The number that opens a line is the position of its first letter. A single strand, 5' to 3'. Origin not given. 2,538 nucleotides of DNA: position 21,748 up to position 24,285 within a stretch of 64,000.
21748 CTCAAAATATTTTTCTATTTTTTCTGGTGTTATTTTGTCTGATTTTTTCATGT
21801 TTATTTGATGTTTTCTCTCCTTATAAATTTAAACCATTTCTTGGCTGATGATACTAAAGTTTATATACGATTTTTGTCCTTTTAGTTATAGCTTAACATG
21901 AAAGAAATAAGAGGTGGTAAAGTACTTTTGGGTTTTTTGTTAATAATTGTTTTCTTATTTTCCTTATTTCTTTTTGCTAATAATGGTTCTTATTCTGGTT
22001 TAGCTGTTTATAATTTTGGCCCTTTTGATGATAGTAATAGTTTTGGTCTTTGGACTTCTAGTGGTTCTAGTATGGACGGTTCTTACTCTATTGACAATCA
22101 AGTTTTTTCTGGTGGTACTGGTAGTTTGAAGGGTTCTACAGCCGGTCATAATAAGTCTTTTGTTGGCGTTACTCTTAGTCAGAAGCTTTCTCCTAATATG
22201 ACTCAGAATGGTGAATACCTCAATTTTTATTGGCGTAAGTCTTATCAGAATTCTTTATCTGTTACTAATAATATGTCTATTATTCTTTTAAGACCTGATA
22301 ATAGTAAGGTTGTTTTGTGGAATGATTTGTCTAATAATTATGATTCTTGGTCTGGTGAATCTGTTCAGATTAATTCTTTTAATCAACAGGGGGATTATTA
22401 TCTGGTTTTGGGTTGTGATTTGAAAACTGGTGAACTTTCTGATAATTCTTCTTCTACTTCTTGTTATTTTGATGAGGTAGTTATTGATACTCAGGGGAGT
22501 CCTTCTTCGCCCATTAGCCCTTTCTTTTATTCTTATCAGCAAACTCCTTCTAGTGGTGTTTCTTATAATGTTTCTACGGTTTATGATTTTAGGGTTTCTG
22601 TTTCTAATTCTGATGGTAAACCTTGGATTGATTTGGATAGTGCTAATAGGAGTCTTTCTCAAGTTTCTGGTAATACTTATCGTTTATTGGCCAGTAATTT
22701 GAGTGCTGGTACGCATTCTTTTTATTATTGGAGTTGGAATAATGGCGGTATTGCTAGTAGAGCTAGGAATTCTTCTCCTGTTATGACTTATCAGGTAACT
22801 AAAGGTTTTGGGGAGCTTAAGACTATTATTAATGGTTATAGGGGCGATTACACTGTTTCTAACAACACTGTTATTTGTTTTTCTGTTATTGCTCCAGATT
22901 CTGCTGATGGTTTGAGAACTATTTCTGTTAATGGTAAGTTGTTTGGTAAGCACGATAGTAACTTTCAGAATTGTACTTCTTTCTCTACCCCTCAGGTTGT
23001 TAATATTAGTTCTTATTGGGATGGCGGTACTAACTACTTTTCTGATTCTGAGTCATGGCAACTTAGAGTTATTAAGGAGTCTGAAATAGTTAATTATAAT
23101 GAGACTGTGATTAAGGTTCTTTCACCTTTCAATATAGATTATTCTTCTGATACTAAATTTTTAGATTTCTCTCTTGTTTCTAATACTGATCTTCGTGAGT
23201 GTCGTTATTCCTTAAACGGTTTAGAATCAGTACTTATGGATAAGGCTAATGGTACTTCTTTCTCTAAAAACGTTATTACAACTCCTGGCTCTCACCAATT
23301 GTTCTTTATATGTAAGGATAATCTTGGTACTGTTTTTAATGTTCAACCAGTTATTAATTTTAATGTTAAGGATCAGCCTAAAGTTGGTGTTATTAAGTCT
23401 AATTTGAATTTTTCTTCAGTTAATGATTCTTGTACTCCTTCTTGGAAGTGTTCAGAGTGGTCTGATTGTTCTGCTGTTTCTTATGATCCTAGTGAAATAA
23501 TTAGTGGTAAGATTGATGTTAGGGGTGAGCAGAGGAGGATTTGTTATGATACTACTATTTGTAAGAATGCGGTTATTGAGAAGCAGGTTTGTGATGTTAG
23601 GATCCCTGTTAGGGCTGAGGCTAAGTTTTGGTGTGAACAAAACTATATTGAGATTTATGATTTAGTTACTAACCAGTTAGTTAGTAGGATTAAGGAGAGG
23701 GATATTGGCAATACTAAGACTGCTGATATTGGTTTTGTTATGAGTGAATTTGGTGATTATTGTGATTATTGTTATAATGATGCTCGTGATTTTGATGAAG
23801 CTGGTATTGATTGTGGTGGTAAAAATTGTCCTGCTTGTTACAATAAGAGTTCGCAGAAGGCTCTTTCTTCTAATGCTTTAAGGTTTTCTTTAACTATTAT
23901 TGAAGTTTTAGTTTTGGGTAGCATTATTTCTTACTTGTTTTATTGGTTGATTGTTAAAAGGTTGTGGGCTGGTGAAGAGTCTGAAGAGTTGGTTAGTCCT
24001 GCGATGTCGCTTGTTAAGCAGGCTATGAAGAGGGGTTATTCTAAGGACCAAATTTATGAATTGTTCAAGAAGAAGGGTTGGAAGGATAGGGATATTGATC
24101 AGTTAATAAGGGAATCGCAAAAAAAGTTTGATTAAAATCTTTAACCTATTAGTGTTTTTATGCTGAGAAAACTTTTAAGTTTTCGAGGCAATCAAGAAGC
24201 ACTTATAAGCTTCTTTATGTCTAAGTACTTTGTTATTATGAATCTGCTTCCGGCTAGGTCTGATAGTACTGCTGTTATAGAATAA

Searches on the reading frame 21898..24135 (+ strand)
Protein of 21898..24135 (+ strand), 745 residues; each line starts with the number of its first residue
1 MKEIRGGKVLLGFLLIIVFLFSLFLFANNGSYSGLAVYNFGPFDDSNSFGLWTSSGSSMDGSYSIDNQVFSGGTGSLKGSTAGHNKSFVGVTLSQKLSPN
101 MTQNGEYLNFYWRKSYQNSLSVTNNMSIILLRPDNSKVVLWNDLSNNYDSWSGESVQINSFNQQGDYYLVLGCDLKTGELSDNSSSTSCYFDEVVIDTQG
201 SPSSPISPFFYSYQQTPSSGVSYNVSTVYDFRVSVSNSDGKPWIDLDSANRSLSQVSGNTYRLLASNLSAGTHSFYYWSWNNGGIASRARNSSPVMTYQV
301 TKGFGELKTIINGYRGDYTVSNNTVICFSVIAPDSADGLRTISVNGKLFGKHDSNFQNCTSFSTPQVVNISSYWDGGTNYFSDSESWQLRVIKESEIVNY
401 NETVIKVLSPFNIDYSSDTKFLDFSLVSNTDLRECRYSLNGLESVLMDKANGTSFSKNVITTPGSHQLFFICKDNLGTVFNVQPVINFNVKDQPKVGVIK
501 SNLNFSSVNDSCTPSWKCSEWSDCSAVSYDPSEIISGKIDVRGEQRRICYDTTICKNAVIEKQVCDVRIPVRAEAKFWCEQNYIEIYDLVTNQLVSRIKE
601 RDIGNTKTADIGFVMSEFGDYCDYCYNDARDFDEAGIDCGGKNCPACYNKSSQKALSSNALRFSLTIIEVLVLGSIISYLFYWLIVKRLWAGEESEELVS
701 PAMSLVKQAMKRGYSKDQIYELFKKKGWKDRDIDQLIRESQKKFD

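Call 71: find_encoding_contigs(protein=window:21898-24135:+, flank=10000, max_places=1)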
Protein window:21898-24135:+ (745 aa): 6 contigs read that carry it; 1 place shown.
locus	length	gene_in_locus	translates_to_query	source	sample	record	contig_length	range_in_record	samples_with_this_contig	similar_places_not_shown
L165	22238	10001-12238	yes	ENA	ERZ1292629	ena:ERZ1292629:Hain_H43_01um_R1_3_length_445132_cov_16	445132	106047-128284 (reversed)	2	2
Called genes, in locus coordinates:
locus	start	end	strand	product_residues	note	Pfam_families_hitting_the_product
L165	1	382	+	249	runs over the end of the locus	PF01048:PNP_UDP_1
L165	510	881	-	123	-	-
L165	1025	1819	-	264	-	-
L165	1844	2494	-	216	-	-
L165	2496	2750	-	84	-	-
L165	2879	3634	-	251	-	PF01978:TrmB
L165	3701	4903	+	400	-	PF01209:Ubie_methyltran (weak), PF13847:Methyltransf_31 (weak), PF08241:Methyltransf_11, PF08242:Methyltransf_12 (weak), PF13649:Methyltransf_25, PF00300:His_Phos_1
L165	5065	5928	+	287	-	PF05822:UMPH-1, PF12710:HAD (weak)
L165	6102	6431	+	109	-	-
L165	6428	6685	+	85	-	-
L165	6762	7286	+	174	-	-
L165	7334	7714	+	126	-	-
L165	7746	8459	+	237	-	PF12705:PDDEXK_1 (weak)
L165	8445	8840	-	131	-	-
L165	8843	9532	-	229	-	PF00696:AA_kinase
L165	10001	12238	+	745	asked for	-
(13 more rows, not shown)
